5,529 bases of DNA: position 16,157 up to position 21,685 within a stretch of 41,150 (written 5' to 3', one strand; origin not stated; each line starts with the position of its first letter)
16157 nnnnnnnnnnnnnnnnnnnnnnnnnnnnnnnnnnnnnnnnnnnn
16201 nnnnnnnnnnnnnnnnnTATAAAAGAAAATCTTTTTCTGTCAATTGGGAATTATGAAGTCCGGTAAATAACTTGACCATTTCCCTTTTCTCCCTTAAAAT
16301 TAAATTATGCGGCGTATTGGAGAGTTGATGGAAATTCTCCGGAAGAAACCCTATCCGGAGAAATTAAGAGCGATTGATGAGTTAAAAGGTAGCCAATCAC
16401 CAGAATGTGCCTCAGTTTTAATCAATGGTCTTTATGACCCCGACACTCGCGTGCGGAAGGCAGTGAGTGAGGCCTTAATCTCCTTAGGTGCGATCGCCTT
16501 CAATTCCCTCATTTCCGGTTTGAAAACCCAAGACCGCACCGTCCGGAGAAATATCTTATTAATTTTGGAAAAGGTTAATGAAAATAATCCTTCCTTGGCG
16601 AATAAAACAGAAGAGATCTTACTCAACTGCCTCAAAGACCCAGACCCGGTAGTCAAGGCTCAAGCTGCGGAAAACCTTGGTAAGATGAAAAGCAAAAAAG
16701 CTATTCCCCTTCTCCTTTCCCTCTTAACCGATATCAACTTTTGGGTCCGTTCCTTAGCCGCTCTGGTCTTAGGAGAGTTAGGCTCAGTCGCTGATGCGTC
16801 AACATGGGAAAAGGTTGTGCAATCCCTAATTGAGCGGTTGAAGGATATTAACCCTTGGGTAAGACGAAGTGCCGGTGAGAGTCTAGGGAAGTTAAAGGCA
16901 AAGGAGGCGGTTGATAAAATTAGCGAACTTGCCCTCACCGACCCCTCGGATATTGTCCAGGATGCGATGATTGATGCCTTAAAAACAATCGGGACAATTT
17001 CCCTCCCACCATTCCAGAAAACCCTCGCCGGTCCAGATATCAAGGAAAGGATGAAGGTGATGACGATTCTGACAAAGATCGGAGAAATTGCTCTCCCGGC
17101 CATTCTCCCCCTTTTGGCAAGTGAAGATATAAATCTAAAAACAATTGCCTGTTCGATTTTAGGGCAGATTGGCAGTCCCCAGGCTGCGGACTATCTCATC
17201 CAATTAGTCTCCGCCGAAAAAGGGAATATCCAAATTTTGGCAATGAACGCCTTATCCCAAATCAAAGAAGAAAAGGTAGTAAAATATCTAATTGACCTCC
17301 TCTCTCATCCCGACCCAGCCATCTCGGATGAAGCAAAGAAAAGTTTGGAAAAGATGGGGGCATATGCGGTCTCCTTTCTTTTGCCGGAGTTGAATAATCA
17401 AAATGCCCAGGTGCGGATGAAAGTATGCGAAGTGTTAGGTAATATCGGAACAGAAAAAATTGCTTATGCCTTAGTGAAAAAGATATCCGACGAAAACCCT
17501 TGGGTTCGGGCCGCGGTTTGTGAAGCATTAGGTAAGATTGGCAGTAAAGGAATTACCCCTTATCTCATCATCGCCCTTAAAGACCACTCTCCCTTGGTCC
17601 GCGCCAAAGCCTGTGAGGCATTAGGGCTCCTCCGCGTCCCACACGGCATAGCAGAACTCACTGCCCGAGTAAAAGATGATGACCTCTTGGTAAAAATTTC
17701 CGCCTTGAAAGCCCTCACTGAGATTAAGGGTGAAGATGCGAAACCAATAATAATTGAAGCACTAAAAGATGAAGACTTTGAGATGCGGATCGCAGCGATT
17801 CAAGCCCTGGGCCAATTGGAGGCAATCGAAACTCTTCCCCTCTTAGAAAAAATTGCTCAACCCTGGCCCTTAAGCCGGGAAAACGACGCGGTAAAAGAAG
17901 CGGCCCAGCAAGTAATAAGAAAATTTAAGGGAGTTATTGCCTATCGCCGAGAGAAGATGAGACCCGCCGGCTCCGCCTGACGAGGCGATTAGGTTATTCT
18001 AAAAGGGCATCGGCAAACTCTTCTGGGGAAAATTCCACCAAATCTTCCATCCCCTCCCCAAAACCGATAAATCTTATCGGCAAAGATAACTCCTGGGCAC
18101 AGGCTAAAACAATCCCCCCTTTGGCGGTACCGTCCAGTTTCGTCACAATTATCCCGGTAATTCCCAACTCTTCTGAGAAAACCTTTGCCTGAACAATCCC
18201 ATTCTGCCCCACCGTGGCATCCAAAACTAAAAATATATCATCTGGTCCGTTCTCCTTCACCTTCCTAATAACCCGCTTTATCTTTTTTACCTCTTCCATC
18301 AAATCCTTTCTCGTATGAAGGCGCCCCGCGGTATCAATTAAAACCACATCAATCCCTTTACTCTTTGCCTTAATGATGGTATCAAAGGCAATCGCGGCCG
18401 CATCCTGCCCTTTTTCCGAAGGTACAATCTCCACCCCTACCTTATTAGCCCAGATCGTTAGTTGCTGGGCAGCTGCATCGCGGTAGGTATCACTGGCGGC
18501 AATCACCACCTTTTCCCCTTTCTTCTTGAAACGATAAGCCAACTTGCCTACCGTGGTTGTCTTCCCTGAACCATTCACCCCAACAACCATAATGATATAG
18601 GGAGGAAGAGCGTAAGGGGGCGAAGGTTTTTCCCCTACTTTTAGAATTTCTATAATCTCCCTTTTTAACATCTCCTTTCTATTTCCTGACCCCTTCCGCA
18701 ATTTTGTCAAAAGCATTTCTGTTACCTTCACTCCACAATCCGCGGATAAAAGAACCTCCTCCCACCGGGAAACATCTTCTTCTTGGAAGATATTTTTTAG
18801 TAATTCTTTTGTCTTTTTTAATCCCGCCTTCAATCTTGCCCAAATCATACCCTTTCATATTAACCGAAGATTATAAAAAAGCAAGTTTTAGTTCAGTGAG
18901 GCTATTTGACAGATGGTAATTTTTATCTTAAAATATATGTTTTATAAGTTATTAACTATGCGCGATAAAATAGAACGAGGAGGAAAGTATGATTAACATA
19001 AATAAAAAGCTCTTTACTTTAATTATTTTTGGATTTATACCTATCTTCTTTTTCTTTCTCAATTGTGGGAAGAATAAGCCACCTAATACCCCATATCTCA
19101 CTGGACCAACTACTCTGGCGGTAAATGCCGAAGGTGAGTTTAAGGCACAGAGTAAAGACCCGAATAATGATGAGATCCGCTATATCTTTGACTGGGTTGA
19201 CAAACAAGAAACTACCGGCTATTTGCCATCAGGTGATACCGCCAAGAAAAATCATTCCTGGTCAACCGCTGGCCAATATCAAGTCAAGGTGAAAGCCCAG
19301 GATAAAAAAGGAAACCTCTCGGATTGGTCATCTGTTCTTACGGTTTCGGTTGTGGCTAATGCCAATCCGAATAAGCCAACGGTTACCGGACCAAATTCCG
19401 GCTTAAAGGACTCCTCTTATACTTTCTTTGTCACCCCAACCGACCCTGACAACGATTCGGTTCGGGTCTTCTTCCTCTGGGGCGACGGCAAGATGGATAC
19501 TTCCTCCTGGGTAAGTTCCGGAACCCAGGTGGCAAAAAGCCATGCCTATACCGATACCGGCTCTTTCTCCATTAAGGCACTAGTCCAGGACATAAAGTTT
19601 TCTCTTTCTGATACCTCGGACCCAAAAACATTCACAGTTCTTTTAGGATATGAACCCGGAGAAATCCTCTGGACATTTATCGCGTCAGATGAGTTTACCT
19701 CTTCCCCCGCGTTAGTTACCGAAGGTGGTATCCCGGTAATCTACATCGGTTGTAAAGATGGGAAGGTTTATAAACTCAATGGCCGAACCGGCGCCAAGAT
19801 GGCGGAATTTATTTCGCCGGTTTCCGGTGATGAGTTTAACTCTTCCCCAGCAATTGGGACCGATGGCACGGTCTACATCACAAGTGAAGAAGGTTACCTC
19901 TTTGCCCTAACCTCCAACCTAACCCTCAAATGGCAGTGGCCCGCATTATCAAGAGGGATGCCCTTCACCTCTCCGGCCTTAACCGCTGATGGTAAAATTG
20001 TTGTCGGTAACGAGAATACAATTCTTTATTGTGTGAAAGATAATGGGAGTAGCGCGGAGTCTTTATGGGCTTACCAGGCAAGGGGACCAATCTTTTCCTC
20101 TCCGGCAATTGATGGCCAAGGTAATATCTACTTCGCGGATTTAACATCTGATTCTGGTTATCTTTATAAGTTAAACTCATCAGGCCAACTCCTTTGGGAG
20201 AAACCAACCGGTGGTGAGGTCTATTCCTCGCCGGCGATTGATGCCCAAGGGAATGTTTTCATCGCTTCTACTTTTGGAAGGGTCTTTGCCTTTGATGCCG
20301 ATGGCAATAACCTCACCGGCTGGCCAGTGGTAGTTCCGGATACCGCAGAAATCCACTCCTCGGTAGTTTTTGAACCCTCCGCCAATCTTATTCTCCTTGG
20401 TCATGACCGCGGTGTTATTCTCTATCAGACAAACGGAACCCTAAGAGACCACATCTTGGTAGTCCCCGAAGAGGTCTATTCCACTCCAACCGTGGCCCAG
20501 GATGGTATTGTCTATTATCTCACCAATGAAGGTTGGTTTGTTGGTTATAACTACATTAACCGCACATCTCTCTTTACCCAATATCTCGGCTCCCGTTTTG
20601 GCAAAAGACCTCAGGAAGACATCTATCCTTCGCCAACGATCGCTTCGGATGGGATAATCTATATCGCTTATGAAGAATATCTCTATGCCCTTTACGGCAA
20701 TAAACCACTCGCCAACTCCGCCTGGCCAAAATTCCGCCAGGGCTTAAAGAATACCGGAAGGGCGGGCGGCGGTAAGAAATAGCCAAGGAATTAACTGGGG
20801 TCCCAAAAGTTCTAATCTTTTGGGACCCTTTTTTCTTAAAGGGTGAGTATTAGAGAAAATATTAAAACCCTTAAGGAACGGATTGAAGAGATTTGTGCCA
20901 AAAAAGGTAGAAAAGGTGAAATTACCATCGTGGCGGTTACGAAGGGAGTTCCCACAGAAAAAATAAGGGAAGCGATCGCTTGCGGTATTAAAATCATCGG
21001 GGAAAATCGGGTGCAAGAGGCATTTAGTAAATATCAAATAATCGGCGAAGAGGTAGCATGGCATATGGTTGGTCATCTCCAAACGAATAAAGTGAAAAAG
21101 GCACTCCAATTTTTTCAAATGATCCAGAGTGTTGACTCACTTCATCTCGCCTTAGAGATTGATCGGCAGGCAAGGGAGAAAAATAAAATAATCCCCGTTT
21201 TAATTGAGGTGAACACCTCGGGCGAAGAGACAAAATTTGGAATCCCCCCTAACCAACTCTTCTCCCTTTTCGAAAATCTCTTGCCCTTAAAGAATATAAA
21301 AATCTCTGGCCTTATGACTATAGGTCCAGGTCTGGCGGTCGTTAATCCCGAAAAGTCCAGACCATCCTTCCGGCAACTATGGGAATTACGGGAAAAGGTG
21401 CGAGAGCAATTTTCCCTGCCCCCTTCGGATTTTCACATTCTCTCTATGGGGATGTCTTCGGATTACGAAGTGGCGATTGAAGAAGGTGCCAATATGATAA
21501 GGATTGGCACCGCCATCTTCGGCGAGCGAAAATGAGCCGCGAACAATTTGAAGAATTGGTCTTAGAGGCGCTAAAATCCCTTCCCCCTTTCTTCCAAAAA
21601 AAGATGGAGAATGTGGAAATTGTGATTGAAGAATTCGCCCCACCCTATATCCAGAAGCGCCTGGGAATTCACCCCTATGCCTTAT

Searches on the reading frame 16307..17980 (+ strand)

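Call 49: search_protein_families(library=pfam, proteins=[window:16307-17980:+], max_evalue=0.00001)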
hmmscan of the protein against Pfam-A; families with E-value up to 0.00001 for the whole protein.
window:16307-17980:+ (557 aa): 15 families
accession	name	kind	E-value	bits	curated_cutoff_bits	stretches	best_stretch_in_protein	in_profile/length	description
PF13646.12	HEAT_2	-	1.4e-80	266.1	27.7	5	356-440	2-88/88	HEAT repeats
PF02985.28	HEAT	-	8.2e-45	147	23.5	0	388-413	4-29/31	HEAT repeat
PF03130.22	HEAT_PBS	-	1.6e-27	93.2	20.9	0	116-142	1-27/27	PBS lyase HEAT-like repeat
PF13513.12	HEAT_EZ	-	2.3e-19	69.9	27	0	415-441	28-54/55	HEAT-like repeat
PF12717.13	Cnd1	-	2.5e-16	60.6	26.4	0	147-228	2-85/162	non-SMC mitotic condensation complex subunit 1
PF01602.26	Adaptin_N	-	6.9e-13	48.4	37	1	68-323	47-296/524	Adaptin N terminal region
PF20168.4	PDS5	-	2.2e-12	46.1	27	0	357-473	246-387/1053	Sister chromatid cohesion protein PDS5 protein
PF24714.1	TOR1L1_N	-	7.3e-12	45.6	43.3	0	463-508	197-242/281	TORTIFOLIA1 N-terminal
PF12755.13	Vac14_Fab1_bd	-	6e-09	36.8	22.1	0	344-381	18-55/97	Vacuolar 14 Fab1-binding region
PF25786.1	HEAT_GCN1_C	-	2e-08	34.8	27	0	135-206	31-103/151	GCN1-like, C-terminal HEAT repeats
PF00514.29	Arm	-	2.1e-08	34.4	20.6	0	262-288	13-39/41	Armadillo/beta-catenin-like repeat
PF08713.17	DNA_alkylation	-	2.3e-08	34.4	21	0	103-229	54-183/213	DNA alkylation repair enzyme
PF21581.3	SCD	-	2.3e-07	31.5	27.5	0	419-440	34-55/75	Stromalin conservative domain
PF24492.1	HEAT_ECM29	-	4.2e-06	27.4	27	0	383-411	111-139/160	Proteasome adapter and scaffold protein ECM29, HEAT-repeat domain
PF12765.13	Cohesin_HEAT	-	8.5e-06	26.5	21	0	37-53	22-38/42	HEAT repeat associated with sister chromatid cohesion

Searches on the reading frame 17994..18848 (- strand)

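Call 49: search_protein_families(library=pfam, proteins=[window:17994-18848:-], max_evalue=0.00001)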
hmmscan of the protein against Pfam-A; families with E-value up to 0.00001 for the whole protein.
window:17994-18848:- (284 aa): 1 family
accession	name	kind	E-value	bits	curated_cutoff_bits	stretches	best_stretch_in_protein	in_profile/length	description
PF00448.28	SRP54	-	1.2e-75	253.9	22.7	1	84-283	2-195/196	SRP54-type protein, GTPase domain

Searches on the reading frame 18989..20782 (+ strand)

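Call 49: search_protein_families(library=pfam, proteins=[window:18989-20782:+], max_evalue=0.00001)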
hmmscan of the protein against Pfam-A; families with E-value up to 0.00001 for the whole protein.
window:18989-20782:+ (597 aa): 5 families
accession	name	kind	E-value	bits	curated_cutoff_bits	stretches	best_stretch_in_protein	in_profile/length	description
PF13570.13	Beta-prop_ACSF4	-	2.7e-44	152.3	133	2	221-505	36-313/329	Beta-alanine-activating enzyme, beta-propeller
PF13360.13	PQQ_2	-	2.5e-17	63.7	27.6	1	256-445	1-193/233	Outer membrane protein assembly factor BamB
PF18911.6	PKD_4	-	1.4e-09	38.3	27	1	29-120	1-84/85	PKD domain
PF00801.26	PKD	-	7e-09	36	23.5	1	39-116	7-78/80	PKD domain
PF25292.1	Beta-prop_CGLA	-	4e-06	27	26.8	0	331-402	39-109/316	Lambda-carrageenase beta-propeller domain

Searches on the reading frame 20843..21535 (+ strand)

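Call 49: search_protein_families(library=pfam, proteins=[window:20843-21535:+], max_evalue=0.00001)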
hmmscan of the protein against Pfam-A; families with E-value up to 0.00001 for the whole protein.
window:20843-21535:+ (230 aa): 1 family
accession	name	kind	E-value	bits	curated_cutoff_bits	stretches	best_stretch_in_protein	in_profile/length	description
PF01168.26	Ala_racemase_N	-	2.9e-19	70.1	24.1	1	9-229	5-219/220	Alanine racemase, N-terminal domain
